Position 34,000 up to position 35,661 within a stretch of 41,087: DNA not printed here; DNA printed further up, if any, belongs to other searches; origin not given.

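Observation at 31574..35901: Non-luminous LuxE - MFS - LuxC cassette with a T-fold pterin enzyme: candidate transporter-coupled carboxylate-to-aldehyde system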

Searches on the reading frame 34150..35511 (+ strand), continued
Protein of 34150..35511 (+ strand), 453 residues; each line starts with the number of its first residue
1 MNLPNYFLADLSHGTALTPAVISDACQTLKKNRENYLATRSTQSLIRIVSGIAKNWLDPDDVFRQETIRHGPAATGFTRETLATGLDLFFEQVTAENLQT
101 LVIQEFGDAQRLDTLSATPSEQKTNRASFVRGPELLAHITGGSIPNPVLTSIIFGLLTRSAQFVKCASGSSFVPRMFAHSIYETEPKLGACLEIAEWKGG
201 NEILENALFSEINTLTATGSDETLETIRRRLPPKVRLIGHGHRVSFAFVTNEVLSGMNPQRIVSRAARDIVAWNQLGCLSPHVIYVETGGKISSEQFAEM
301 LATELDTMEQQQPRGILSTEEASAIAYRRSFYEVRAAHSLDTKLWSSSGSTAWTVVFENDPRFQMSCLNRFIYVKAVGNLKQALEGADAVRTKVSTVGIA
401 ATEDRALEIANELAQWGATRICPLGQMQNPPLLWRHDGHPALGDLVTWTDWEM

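Call 21: find_related_loci(query=A1, collection=genome_contigs, flank=8000)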
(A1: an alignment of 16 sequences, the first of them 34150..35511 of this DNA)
Query A1 (453 aa) in genome_contigs; peptide patterns used: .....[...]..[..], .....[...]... (x = any residue, [..] = any of these).
463 stretches matched a pattern; 449 encode a relative of the query (tblastn E <= 1e-3); the best 80 are kept; 80 distinct loci.
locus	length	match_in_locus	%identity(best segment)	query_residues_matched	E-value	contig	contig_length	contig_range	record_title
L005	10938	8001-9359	86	1-453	0e+0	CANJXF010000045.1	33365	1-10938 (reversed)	MAG: Verrucomicrobiales bacterium isolate RH-23may17-789 genome assembly, contig: RH-23may17-C9222, whole genome shotgun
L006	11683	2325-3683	76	1-453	0e+0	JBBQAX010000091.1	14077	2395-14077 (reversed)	MAG: Verrucomicrobiota bacterium isolate Co_metawrap_1426 Cmw_1426_k141_9399459_length_14077_cov_9.2992, whole genome sh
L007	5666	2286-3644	74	1-453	0e+0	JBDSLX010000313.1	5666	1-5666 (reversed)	MAG: Verrucomicrobiota bacterium isolate cluster1_bin.38 k127_5022684, whole genome shotgun sequence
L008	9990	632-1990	75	1-453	0e+0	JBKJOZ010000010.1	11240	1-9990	MAG: Limisphaerales bacterium isolate ant_bin.438 k117_874940, whole genome shotgun sequence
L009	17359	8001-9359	72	1-453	0e+0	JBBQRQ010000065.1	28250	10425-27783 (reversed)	MAG: Verrucomicrobiota bacterium isolate Co_metawrap_1697 Cmw_1697_k141_1131855_length_28250_cov_22.0000, whole genome s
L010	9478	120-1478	72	1-453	0e+0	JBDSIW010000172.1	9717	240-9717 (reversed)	MAG: Verrucomicrobiota bacterium isolate cluster1_bin.308 k127_563654, whole genome shotgun sequence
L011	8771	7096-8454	69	1-453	0e+0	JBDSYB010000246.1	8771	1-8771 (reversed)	MAG: Verrucomicrobiota bacterium isolate cluster1_bin.665 k127_2549828, whole genome shotgun sequence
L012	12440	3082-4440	65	1-453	0e+0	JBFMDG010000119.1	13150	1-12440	MAG: Verrucomicrobiota bacterium isolate MAG213 MAG213_119, whole genome shotgun sequence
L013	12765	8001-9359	65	1-453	0e+0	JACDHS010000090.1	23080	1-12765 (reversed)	MAG: Verrucomicrobia bacterium isolate MGR_bin444 SD2911_NODE_339_length_23080_cov_2.314077, whole genome shotgun sequen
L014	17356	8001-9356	65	1-452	0e+0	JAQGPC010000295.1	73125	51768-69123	MAG: Pedosphaera sp. isolate RYN_629 scaffold_1766388, whole genome shotgun sequence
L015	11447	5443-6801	64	1-453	0e+0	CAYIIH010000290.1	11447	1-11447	MAG TPA_asm: uncultured Verrucomicrobiota bacterium isolate ERP119705_co20_532 genome assembly, contig: NODE_6680_length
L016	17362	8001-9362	65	1-453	0e+0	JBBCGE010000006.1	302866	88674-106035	MAG: Limisphaerales bacterium isolate bin.6 s11805.ctg011829l, whole genome shotgun sequence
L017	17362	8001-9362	64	1-453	0e+0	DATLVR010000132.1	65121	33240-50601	MAG TPA_asm: Verrucomicrobiia bacterium isolate SMAG_U13197 k141_704512, whole genome shotgun sequence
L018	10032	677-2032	63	1-452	0e+0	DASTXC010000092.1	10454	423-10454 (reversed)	MAG TPA_asm: Verrucomicrobiia bacterium isolate SMAG_U2404 k141_453370, whole genome shotgun sequence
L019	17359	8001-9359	66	1-452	0e+0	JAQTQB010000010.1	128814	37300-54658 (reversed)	MAG: Verrucomicrobiales bacterium isolate STB_13 NODE_325_length_128814_cov_10.596090_Sandtown_B, whole genome shotgun s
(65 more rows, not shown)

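Call 33: search_protein_representatives(protein=window:34150-35511:+)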
Query: 453 residues. Proteins with E-value up to 0.001 (for the whole library): 3329; up to 1e-10: 2059; up to 1e-30: 605. The best 150 are listed.
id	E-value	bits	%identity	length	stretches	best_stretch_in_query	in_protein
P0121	5.1e-175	598.7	58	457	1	1-453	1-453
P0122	7.0e-135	466.5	47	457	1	2-453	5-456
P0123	8.5e-134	462.9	58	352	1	1-351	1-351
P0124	9.0e-120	416.7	45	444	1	2-452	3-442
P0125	8.6e-118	410.2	44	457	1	1-452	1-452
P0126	2.4e-109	382.3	42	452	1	1-452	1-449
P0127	4.6e-105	368.3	51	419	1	2-325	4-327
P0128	4.4e-97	342.0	40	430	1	22-452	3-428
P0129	1.1e-96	340.6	55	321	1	138-436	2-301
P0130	9.1e-94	331.0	37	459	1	3-452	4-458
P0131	1.9e-90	320.1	56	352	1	1-254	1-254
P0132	7.8e-90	318.1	38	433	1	18-450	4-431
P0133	8.7e-89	314.6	52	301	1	67-364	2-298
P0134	5.2e-87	308.8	59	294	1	100-364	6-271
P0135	1.3e-83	297.5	37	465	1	15-452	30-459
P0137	1.4e-82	294.2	36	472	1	16-452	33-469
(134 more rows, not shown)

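Call 34: list_cluster_members(proteins=[P0121, P0122, P0124, P0125, P0126, P0128, P0130, P0132, P0135, P0137])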
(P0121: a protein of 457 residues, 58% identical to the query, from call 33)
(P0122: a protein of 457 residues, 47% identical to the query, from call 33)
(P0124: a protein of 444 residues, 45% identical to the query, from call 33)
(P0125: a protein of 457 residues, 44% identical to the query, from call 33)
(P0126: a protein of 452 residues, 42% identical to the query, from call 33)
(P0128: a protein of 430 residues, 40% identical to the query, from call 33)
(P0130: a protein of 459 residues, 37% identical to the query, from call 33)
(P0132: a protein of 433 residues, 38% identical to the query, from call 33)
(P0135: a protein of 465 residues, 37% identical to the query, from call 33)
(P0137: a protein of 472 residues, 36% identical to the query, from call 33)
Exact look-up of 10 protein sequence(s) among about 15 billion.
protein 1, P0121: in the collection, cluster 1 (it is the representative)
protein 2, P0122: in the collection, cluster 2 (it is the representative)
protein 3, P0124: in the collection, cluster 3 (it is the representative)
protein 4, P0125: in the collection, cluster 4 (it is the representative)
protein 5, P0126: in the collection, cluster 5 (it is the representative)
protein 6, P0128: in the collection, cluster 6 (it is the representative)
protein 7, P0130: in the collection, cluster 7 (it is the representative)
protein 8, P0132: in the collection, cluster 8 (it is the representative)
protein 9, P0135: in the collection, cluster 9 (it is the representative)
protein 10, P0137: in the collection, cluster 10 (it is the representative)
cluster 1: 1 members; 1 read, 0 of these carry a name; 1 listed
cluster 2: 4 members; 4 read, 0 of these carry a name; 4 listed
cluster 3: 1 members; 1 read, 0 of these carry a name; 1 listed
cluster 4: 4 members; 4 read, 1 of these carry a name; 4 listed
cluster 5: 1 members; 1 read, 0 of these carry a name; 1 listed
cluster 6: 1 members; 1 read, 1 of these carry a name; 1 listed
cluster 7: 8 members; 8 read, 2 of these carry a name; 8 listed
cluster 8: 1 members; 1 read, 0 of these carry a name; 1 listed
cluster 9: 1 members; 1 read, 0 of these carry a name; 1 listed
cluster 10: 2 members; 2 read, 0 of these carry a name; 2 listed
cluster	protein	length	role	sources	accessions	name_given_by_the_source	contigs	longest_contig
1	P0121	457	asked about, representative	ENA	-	-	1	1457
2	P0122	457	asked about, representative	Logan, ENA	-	-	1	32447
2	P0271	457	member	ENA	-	-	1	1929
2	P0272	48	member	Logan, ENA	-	-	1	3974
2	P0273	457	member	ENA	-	-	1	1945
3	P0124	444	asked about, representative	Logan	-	-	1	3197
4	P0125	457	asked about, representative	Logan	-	-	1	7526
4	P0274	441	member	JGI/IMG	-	hypothetical protein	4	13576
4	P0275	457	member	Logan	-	-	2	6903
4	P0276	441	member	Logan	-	-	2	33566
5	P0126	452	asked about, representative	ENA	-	-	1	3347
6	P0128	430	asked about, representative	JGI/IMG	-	hypothetical protein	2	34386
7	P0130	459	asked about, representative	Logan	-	-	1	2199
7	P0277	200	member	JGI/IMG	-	hypothetical protein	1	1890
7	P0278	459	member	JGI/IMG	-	hypothetical protein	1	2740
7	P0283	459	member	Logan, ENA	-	-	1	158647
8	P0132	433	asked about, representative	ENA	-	-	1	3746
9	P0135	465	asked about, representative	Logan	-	-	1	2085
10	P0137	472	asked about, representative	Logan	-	-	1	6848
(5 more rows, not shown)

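Call 35: find_encoding_contigs(protein=P0122, flank=8000, max_places=1)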
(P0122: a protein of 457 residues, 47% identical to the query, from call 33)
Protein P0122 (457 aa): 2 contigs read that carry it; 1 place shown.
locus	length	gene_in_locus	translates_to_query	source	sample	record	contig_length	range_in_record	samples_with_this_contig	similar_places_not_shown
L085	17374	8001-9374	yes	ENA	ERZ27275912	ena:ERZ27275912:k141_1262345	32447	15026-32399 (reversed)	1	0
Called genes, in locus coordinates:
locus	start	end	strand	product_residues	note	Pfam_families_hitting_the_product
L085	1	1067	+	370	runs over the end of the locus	?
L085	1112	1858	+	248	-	PF05711:TylF, PF13578:Methyltransf_24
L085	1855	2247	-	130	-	PF13279:4HBT_2, PF03061:4HBT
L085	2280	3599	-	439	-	-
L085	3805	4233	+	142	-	PF25919:BSH_CusB (faint), PF00364:Biotin_lipoyl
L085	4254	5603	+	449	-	PF00289:Biotin_carb_N, PF02222:ATP-grasp (weak), PF02786:CPSase_L_D2, PF07478:Dala_Dala_lig_C, PF08443:RimK (faint), PF02785:Biotin_carb_C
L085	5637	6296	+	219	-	PF02581:TMP-TENI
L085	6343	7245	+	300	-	PF00294:PfkB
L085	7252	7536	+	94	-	-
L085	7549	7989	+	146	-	PF13279:4HBT_2, PF03061:4HBT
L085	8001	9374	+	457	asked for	PF05893:LuxC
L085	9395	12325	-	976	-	PF13385:Laminin_G_3, PF13360:PQQ_2 (faint)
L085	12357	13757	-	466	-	PF01011:PQQ (faint), PF13360:PQQ_2, PF13570:Beta-prop_ACSF4, PF13360:PQQ_2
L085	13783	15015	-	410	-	-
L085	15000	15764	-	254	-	PF00899:ThiF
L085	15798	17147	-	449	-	PF00082:Peptidase_S8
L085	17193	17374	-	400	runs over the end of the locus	-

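Call 36: find_encoding_contigs(protein=P0283, flank=8000, max_places=1)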
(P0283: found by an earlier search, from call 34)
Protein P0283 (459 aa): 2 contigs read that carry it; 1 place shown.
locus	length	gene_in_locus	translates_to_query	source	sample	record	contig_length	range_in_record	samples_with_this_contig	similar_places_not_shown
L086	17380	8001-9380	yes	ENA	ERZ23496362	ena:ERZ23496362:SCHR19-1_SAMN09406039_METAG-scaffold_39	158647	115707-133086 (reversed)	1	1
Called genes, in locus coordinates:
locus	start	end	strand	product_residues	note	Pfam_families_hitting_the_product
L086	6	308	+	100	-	PF14357:DUF4404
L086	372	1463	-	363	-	PF01650:Peptidase_C13 (faint)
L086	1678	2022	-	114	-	PF00462:Glutaredoxin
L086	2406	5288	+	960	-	PF02347:GDC-P, PF01212:Beta_elim_lyase (weak), PF21478:GcvP2_C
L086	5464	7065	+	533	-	PF00389:2-Hacid_dh, PF02826:2-Hacid_dh_C, PF19304:PGDH_inter, PF01842:ACT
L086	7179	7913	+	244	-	PF06182:ABC2_membrane_6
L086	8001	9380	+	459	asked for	PF05893:LuxC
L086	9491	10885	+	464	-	-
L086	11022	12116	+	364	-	-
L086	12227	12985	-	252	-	PF07963:N_methyl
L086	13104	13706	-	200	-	PF01467:CTP_transf_like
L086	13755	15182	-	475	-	PF04413:Glycos_transf_N, PF00534:Glycos_transf_1 (weak)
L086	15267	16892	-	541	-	PF25145:NfeD1b_N, PF24961:NfeD_membrane, PF01957:NfeD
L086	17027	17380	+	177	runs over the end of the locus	PF00717:Peptidase_S24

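Call 37: find_encoding_contigs(protein=P0276, flank=8000, max_places=1)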
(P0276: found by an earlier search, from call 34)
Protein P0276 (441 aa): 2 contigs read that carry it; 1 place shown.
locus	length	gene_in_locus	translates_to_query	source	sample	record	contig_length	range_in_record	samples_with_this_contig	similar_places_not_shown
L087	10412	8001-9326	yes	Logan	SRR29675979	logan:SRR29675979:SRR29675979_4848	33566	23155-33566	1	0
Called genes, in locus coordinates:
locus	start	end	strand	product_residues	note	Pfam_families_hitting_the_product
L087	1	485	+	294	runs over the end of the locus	PF20434:BD-FAE, PF07859:Abhydrolase_3, PF00326:Peptidase_S9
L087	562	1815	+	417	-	PF12704:MacB_PCD, PF02687:FtsX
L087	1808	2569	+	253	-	PF00005:ABC_tran, PF13304:AAA_21 (faint)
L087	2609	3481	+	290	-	PF01063:Aminotran_4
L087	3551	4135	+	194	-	PF02151:UVR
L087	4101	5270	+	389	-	PF00217:ATP-gua_Ptrans, PF27454:McsB_C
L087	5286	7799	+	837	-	PF02861:Clp_N, PF23569:NBD_SMAX1, PF00004:AAA, PF17871:AAA_lid_9, PF00004:AAA, PF07724:AAA_2, PF07728:AAA_5, PF10431:ClpB_D2-small, +10 more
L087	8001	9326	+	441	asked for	PF05893:LuxC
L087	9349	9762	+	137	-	PF01242:PTPS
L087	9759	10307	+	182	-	PF00578:AhpC-TSA, PF08534:Redoxin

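Call 38: find_encoding_contigs(protein=P0128, flank=8000, max_places=1)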
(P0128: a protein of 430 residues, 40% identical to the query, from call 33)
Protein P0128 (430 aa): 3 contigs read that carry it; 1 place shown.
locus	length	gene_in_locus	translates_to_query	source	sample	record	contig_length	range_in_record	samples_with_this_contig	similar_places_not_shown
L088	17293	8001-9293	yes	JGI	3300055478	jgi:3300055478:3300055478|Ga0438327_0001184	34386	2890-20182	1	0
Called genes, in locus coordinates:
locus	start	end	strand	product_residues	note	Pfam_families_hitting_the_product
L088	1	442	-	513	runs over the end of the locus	PF00171:Aldedh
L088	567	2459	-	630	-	PF11412:DsbD_N, PF02683:DsbD_TM, PF13098:Thioredoxin_2, PF13899:Thioredoxin_7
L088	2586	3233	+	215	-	PF04055:Radical_SAM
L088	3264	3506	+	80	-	-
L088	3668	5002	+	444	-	PF00202:Aminotran_3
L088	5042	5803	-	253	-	PF27324:MjaV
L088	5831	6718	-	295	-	PF01261:AP_endonuc_2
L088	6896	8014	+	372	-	PF04443:LuxE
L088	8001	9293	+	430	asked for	PF05893:LuxC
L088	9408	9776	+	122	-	PF00507:Oxidored_q4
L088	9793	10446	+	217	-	PF01058:Oxidored_q6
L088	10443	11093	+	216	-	PF00329:Complex1_30kDa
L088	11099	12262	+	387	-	PF00346:Complex1_49kDa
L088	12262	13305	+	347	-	PF13187:Fer4_9 (faint), PF12838:Fer4_7, PF00037:Fer4 (weak), PF04060:FeS (weak)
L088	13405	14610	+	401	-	PF00146:NADHdh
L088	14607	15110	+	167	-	PF00499:Oxidored_q3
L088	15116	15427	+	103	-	PF00420:Oxidored_q2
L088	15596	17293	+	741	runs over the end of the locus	PF00662:Proton_antipo_N, PF00361:Proton_antipo_M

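Call 39: search_protein_families(library=ncbifam, proteins=[L088:2586-3233:+, L088:3264-3506:+, L088:3668-5002:+, L088:5042-5803:-, L088:5831-6718:-, L088:6896-8014:+, L087:9349-9762:+, L086:9491-10885:+, L086:11022-12116:+, L085:7549-7989:+], max_evalue=0.001)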
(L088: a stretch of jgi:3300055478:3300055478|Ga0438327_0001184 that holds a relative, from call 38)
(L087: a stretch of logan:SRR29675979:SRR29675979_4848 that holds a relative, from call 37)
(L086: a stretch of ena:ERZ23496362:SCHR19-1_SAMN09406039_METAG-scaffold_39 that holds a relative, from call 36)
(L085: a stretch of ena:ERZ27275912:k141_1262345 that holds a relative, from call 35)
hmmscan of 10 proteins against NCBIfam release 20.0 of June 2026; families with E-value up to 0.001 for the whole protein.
L088:2586-3233:+ (215 aa): 22 families
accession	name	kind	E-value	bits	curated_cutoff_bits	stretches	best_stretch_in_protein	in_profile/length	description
TIGR04349.1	rSAM_QueE_gams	hypoth_equivalog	4.2e-89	297.8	300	1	6-210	2-206/210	7-carboxy-7-deazaguanine synthase QueE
TIGR03963.1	rSAM_QueE_Clost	equivalog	2.1e-51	174.7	260.1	1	7-215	3-219/219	putative 7-carboxy-7-deazaguanine synthase QueE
TIGR03365.1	Bsubt_queE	equivalog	1.5e-22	80.3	206.1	1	4-165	2-176/238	7-carboxy-7-deazaguanine synthase QueE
TIGR04322.1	rSAM_QueE_Ecoli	equivalog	1.3e-19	70.5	200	2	11-48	1-38/215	7-carboxy-7-deazaguanine synthase QueE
TIGR04508.1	queE_Cx14CxxC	equivalog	5.5e-10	39.4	240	1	7-108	3-123/208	7-carboxy-7-deazaguanine synthase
TIGR02493.1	PFLA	equivalog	1.6e-09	37.5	231.75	1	28-147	20-149/235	pyruvate formate-lyase-activating protein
TIGR02495.1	NrdG2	equivalog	4.9e-09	35.8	131.15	1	20-104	13-101/193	anaerobic ribonucleoside-triphosphate reductase activating protein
TIGR03470.1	HpnH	equivalog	8e-09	34.9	225.05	1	28-102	33-109/318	adenosyl-hopene transferase HpnH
TIGR02666.1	moaA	equivalog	2.6e-06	26.6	284.05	1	32-100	19-98/336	GTP 3',8-cyclase MoaA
TIGR04054.1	rSAM_NirJ1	equivalog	1.4e-05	23.9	650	1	14-104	27-121/387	putative heme d1 biosynthesis radical SAM protein NirJ1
TIGR04051.1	rSAM_NirJ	equivalog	2.1e-05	23.7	515.45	1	31-104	10-87/354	heme d1 biosynthesis radical SAM protein NirJ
NF033640.1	N_Twi_rSAM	subfamily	4.1e-05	22.9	170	0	69-95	176-204/398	twitch domain-containing radical SAM protein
TIGR04545.1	rSAM_ahbD_hemeb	equivalog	5.8e-05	22.7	500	1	31-104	8-85/339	heme b synthase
TIGR04347.1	pseudo_SAM_Halo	equivalog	9.3e-05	21.8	525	1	29-104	44-123/390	TIGR04347 family pseudo-SAM/SPASM protein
TIGR02494.1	PFLE_PFLC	subfamily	0.00011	21.6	174.35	0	69-119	127-177/293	glycyl-radical enzyme activating protein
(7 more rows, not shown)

L088:3264-3506:+ (80 aa): 0 families

L088:3668-5002:+ (444 aa): 69 families (the best 25 are shown)
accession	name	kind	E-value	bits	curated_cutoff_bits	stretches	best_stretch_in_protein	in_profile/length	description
NF005993.0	PRK08117.1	subfamily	1.3e-100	337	574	1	22-441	27-429/433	aspartate aminotransferase family protein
NF004426.0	PRK05769.1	equivalog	2.7e-100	336.2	552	1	15-441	31-439/441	acetyl ornithine aminotransferase family protein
TIGR00700.1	GABAtrnsam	equivalog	3.9e-93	312.3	506.65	1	20-439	15-418/420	4-aminobutyrate--2-oxoglutarate transaminase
NF004714.0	PRK06058.1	subfamily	3.8e-92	309.3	639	1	16-440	38-445/447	4-aminobutyrate--2-oxoglutarate transaminase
NF005692.0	PRK07495.1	equivalog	1.6e-86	290.6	724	1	22-440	24-420/425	4-aminobutyrate--2-oxoglutarate transaminase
NF006228.0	PRK08360.1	equivalog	3e-86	289.8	608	1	20-443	23-428/443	aspartate aminotransferase family protein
NF002874.0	PRK03244.1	equivalog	5.9e-85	285.5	457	1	25-442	30-395/399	acetylornithine transaminase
TIGR00707.1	argD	subfamily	3.4e-84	282.9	410.05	1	20-439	9-380/381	acetylornithine/succinylornithine family transaminase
NF006368.0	PRK08593.1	equivalog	1e-81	274.8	570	1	20-441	26-431/448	aspartate aminotransferase family protein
NF005272.0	PRK06777.1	equivalog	1.4e-81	274.3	725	1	23-439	25-419/421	4-aminobutyrate--2-oxoglutarate transaminase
NF007308.0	PRK09792.1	equivalog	8.4e-78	262.1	747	1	22-440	24-420/421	4-aminobutyrate transaminase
NF005376.0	PRK06918.1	equivalog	9.4e-78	261.6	676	1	18-441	34-443/451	4-aminobutyrate--2-oxoglutarate transaminase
NF005985.0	PRK08088.1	equivalog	2.9e-77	260.1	713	1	20-440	23-422/426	4-aminobutyrate--2-oxoglutarate transaminase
NF002325.0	PRK01278.1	subfamily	3.5e-75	253.1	372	2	206-442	168-389/395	acetylornithine transaminase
NF004171.0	PRK05639.1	equivalog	4.4e-73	246.7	639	1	20-437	35-439/457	alanine/serine racemase family protein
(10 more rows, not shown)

L088:5042-5803:- (253 aa): 0 families

L088:5831-6718:- (295 aa): 2 families
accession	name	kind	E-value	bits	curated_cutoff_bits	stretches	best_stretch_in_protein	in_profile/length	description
TIGR04379.1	myo_inos_iolE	equivalog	1.1e-06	28.5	290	1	162-275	164-280/290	myo-inosose-2 dehydratase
NF041099.2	keto_glucon_epim_IolO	equivalog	0.00072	18.9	300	0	76-210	85-214/269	5-keto-L-gluconate epimerase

L088:6896-8014:+ (372 aa): 1 family
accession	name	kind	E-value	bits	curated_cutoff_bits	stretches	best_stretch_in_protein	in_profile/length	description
NF052244.1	LCFA_lig_LuxE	equivalog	2.1e-19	69.7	550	2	170-341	167-334/367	long-chain-fatty-acid--protein ligase LuxE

L087:9349-9762:+ (137 aa): 2 families
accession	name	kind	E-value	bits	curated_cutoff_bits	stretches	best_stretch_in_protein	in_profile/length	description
TIGR00039.1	6PTHBS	subfamily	5.8e-32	110.6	125.5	1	3-120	2-122/124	6-pyruvoyl tetrahydropterin synthase/6-carboxytetrahydropterin synthase family protein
TIGR03367.1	queuosine_QueD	equivalog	4.5e-31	107.1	89.25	1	4-96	1-91/92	6-carboxytetrahydropterin synthase QueD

L086:9491-10885:+ (464 aa): 0 families

L086:11022-12116:+ (364 aa): 0 families

L085:7549-7989:+ (146 aa): 4 families
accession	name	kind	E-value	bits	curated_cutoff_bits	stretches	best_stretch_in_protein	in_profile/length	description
TIGR02799.1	thio_ybgC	equivalog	1.4e-15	57.7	141.35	1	6-135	2-123/126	tol-pal system-associated acyl-CoA thioesterase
TIGR00051.1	TIGR00051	subfamily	3e-14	53.4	68.7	1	10-120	3-108/117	YbgC/FadM family acyl-CoA thioesterase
NF047424.1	MenI_Staph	exception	5.8e-07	29.5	225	1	11-128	10-122/148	1,4-dihydroxy-2-naphthoyl-CoA hydrolase MenI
NF008065.0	PRK10800.1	equivalog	0.00025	21.2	185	1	10-119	11-115/134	tol-pal system-associated acyl-CoA thioesterase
